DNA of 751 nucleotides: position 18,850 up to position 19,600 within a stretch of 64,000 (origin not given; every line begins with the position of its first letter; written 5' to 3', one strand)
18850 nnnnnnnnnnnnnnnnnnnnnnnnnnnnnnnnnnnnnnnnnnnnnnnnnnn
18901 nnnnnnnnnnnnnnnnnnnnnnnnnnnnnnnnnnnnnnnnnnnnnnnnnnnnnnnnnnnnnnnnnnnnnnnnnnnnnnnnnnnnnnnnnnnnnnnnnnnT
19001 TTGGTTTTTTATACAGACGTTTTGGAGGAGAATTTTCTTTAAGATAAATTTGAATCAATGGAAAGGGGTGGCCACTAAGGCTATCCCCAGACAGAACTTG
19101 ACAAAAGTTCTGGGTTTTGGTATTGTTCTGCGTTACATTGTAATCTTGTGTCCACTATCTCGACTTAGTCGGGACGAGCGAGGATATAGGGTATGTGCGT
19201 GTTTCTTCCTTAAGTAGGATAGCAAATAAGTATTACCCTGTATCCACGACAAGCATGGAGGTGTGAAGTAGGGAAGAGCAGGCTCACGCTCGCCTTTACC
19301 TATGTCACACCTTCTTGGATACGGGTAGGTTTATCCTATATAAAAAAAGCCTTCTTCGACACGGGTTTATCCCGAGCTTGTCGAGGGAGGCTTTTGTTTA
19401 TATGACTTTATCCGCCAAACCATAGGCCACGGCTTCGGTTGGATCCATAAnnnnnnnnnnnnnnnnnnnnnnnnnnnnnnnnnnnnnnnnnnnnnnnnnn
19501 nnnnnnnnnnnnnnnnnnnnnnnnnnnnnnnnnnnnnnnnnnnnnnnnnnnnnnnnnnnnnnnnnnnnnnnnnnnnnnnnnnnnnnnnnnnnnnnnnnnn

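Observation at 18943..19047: PEF/PEP-CTERM-like C-terminal sorting signal on a secreted repeat protein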

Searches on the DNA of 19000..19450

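Call 69: search_rna_families(source=window, start=19000, end=19450, threshold=evalue, max_evalue=1)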
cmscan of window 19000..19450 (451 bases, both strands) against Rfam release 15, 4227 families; matches with E-value up to 1: 2.
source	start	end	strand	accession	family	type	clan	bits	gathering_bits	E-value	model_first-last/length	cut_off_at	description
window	19337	19399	+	RF02838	Ref55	Gene; sRNA;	-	24.2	43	0.36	1-54/54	no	Enterococcus sRNA 55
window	19340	19401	+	RF03583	MIR781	Gene; miRNA;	-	18.6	88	0.92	1-94/94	no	MIR781 microRNA precursor family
